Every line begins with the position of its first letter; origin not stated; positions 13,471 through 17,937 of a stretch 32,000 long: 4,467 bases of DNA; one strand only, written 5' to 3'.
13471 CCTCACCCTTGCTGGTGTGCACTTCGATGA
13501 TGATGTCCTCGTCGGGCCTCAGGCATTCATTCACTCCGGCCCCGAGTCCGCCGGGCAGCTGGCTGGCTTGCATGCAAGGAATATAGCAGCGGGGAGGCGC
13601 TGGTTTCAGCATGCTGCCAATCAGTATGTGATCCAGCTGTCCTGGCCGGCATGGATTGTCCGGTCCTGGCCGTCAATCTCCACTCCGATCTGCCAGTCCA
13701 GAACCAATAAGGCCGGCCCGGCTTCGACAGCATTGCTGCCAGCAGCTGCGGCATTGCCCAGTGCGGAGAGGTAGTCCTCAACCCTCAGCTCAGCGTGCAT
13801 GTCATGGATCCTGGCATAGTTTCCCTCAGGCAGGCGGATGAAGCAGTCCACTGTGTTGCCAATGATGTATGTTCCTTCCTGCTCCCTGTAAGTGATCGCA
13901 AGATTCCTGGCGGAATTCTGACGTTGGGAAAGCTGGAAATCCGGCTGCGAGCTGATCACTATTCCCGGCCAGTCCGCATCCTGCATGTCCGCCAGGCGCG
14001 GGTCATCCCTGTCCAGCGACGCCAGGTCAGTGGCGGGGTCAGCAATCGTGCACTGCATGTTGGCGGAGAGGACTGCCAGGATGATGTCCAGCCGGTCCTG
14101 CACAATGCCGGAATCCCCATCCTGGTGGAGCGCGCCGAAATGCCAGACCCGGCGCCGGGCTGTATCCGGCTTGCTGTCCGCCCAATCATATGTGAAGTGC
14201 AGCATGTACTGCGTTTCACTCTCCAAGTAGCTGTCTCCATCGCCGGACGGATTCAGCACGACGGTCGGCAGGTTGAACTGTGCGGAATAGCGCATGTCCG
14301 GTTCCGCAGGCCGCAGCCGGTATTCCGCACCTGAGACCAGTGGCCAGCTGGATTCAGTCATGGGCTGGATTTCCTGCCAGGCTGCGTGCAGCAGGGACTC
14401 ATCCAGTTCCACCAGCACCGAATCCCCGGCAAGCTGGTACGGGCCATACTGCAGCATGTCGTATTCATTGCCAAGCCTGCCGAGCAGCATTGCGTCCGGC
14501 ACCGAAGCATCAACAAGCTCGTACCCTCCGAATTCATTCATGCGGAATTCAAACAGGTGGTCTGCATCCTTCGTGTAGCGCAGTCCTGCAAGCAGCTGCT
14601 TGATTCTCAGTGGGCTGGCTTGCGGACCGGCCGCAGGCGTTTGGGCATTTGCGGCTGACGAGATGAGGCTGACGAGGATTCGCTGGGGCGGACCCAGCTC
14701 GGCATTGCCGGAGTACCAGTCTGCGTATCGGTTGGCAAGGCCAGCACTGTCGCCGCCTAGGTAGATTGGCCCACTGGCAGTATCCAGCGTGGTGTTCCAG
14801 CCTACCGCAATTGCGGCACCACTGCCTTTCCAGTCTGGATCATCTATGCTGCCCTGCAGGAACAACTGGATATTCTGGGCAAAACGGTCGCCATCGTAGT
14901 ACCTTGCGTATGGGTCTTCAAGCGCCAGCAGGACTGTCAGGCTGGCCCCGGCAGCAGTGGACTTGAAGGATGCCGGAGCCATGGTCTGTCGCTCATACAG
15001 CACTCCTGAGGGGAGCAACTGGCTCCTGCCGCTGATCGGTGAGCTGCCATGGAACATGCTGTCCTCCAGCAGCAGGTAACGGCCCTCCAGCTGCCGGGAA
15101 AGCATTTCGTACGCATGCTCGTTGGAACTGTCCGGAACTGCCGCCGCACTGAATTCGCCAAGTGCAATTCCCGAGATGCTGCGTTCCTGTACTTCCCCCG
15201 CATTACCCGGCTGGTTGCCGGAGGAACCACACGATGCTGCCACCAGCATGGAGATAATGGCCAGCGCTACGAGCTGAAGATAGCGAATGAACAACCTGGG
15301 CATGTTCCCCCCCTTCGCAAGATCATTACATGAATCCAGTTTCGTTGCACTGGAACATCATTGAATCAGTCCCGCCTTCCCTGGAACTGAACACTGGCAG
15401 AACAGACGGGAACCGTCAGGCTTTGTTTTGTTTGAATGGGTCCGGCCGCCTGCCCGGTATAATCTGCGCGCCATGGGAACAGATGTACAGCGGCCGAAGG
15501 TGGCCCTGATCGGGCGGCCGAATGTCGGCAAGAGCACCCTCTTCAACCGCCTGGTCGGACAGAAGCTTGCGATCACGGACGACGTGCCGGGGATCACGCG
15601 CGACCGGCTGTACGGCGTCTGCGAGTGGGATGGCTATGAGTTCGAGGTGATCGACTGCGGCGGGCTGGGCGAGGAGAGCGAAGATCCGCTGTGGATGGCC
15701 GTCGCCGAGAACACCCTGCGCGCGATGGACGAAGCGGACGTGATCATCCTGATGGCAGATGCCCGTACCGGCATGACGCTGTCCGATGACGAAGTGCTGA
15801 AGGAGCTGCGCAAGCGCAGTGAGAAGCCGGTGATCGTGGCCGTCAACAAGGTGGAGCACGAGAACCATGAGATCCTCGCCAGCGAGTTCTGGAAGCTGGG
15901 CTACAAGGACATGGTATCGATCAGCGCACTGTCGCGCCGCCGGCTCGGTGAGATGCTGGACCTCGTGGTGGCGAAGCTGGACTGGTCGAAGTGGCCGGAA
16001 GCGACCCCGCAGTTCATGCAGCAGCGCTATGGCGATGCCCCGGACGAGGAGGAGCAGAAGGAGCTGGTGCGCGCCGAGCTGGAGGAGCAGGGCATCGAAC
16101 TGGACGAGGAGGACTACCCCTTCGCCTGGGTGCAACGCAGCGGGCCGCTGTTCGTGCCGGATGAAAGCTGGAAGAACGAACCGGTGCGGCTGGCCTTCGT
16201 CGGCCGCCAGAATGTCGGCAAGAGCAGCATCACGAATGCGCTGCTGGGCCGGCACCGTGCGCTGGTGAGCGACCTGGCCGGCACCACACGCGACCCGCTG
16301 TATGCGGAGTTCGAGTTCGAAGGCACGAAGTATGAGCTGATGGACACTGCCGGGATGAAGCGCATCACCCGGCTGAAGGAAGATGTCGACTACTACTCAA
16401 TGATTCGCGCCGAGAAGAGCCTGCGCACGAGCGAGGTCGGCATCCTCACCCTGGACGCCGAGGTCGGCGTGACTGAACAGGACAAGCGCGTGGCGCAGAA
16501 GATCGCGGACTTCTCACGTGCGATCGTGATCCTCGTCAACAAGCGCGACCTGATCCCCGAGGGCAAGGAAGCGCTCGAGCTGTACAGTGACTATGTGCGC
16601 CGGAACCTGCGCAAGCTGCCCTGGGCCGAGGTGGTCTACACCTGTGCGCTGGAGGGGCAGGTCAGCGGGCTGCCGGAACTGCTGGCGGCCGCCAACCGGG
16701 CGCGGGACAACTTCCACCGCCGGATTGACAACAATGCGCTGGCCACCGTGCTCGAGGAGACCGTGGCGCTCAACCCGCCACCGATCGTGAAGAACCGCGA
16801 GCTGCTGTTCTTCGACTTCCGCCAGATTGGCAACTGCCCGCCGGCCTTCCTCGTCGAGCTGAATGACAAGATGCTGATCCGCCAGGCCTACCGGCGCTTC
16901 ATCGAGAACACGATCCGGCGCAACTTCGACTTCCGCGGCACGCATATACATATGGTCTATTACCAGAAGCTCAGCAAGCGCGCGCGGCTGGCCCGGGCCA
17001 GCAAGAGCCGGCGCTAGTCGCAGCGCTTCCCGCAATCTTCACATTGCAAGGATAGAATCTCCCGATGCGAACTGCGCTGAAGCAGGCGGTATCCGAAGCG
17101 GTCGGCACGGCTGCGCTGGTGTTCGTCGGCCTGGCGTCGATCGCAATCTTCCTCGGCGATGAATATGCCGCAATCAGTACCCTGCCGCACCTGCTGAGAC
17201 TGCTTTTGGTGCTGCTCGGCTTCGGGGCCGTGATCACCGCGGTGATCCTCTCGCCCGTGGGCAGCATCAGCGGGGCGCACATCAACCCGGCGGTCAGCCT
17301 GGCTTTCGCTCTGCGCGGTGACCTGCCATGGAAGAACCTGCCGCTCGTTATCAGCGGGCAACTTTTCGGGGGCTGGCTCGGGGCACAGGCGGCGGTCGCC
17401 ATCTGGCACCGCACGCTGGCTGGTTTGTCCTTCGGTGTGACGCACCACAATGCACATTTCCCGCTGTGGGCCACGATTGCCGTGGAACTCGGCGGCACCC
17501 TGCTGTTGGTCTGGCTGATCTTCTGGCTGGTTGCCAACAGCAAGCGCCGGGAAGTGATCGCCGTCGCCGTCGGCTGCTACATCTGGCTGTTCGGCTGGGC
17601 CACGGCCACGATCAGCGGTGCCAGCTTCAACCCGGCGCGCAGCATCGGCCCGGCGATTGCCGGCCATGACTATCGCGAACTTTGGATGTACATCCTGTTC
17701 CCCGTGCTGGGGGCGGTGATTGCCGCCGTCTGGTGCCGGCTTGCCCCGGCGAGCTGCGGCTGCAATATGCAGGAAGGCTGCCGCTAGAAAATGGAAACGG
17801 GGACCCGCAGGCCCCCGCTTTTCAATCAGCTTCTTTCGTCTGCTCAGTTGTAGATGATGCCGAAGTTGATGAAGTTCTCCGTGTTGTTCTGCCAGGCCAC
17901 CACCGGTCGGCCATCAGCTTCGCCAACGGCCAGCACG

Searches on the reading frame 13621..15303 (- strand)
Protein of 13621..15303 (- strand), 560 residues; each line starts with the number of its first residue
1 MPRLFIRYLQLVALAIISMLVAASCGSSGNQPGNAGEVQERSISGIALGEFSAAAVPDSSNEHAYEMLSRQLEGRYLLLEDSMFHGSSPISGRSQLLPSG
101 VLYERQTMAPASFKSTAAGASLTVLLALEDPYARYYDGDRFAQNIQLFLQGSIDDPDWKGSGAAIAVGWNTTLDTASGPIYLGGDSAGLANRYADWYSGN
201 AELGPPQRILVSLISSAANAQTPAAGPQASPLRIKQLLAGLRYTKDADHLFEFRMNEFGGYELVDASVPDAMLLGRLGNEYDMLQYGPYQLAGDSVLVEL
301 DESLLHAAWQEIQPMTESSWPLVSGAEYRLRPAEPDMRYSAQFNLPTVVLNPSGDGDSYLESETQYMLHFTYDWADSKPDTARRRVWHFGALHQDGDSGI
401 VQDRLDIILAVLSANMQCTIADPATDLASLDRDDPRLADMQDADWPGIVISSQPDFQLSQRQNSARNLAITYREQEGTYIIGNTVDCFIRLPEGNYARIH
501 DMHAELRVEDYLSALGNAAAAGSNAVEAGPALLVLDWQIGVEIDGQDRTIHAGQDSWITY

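Call 7: search_protein_families(library=pfam, proteins=[window:13621-15303:-], max_evalue=0.1)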
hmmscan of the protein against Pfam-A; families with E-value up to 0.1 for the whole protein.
window:13621-15303:- (560 aa): 0 families

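Call 60: find_encoding_contigs(protein=window:13621-15303:-, flank=10000, max_places=3)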
Protein window:13621-15303:- (560 aa): 10 contigs read that carry it; 3 places shown.
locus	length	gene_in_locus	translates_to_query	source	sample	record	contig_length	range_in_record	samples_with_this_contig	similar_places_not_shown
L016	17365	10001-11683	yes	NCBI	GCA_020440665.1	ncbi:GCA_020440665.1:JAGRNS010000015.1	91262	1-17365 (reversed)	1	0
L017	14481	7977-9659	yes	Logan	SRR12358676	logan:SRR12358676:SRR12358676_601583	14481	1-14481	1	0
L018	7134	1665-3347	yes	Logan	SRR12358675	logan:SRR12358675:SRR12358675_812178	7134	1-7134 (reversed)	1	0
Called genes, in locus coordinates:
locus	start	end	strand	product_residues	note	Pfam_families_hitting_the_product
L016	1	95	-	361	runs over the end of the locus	-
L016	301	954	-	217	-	-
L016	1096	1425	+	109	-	-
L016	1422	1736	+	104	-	PF13545:HTH_Crp_2 (weak), PF12840:HTH_20, PF01022:HTH_5, PF12802:MarR_2 (weak), PF24034:DUF7343 (weak), PF01047:MarR (weak), PF09339:HTH_IclR (faint), PF24033:DUF7342 (weak)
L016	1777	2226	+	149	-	PF01451:LMWPc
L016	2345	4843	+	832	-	PF00801:PKD, PF18911:PKD_4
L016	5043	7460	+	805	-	PF00801:PKD, PF18911:PKD_4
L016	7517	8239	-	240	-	PF00230:MIP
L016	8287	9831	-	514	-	PF00009:GTP_EFTU (weak), PF01926:MMR_HSR1, PF02421:FeoB_N, PF00009:GTP_EFTU (weak), PF01926:MMR_HSR1, PF02421:FeoB_N, PF04548:AIG1 (weak), PF14714:KH_dom-like, +4 more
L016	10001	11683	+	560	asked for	-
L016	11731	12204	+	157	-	-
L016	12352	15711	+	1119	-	PF13570:Beta-prop_ACSF4, PF25292:Beta-prop_CGLA (faint), PF13360:PQQ_2, PF13570:Beta-prop_ACSF4, PF18911:PKD_4 (weak)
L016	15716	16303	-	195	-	PF06078:DUF937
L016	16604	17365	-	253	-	PF00118:Cpn60_TCP1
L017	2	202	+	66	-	?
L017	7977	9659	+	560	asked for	-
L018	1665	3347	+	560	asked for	-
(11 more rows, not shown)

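Call 76: search_protein_families(library=ncbifam, proteins=[window:13621-15303:-], max_evalue=0.1)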
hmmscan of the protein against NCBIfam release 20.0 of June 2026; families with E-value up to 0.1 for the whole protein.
window:13621-15303:- (560 aa): 0 families

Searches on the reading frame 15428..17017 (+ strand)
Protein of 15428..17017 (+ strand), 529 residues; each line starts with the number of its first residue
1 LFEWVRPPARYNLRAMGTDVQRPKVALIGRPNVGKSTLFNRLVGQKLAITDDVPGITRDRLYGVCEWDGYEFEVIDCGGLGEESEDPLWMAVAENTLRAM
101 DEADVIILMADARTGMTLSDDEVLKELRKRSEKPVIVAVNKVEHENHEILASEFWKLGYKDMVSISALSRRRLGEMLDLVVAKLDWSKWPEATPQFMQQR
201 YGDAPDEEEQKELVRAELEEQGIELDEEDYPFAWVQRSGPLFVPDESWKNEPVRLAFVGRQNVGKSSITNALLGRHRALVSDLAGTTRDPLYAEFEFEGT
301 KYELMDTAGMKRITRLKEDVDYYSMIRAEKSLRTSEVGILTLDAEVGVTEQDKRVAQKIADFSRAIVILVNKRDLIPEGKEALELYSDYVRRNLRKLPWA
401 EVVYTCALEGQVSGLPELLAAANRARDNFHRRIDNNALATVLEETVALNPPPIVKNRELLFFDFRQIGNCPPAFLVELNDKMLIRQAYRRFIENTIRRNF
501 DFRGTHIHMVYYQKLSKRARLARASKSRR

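Call 10: search_protein_families(library=pfam, proteins=[window:15428-17017:+], max_evalue=0.01)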
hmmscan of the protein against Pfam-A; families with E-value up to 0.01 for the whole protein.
window:15428-17017:+ (529 aa): 12 families
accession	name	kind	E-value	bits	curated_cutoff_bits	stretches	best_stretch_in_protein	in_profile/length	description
PF01926.29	MMR_HSR1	-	1e-52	177.4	21.9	2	24-141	1-113/113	50S ribosome-binding GTPase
PF02421.24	FeoB_N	-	5.7e-23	81.6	27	2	24-150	2-123/156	Ferrous iron transport protein B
PF00009.33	GTP_EFTU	-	1.2e-17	64.5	26.5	2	291-421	60-181/188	Elongation factor Tu GTP binding domain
PF14714.11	KH_dom-like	-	5.4e-17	62.3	27.3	1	432-510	1-79/81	KH-domain-like of EngA bacterial GTPase enzymes, C-terminal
PF00350.29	Dynamin_N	-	7.8e-14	52.5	27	1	255-291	1-36/168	Dynamin family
PF04548.22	AIG1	-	5.4e-13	49.2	27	2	254-393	2-141/212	AIG1 family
PF08477.19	Roc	-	6.3e-08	33.3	27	0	24-47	1-24/119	Ras of Complex, Roc, domain of DAPkinase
PF03193.22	RsgA_GTPase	-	1e-07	32.4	30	0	16-52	100-136/174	RsgA GTPase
PF00025.27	Arf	-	1.2e-05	25.4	22.3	0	16-145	8-128/174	ADP-ribosylation factor family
PF00071.28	Ras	-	3.9e-05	23.7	21.6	0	255-318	2-66/162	Ras family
PF10662.15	PduV-EutP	-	0.00086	19.6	21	0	100-178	61-139/143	Ethanolamine utilisation - propanediol utilisation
PF00005.33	ABC_tran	-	0.0012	19.9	25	0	24-48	13-37/137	ABC transporter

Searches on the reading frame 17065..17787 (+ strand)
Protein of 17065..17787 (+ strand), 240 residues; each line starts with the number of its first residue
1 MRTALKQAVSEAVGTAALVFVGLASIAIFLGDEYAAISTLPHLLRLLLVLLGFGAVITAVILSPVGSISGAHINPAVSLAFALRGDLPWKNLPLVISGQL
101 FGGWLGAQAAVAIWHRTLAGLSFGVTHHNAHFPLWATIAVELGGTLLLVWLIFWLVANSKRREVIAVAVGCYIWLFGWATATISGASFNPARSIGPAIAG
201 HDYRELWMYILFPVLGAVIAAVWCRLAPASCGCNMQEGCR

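Call 10: search_protein_families(library=pfam, proteins=[window:17065-17787:+], max_evalue=0.01)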
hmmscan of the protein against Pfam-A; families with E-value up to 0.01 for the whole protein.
window:17065-17787:+ (240 aa): 1 family
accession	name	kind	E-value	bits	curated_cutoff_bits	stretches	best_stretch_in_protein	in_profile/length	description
PF00230.25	MIP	-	1.4e-35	123.6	25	1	4-222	7-220/222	Major intrinsic protein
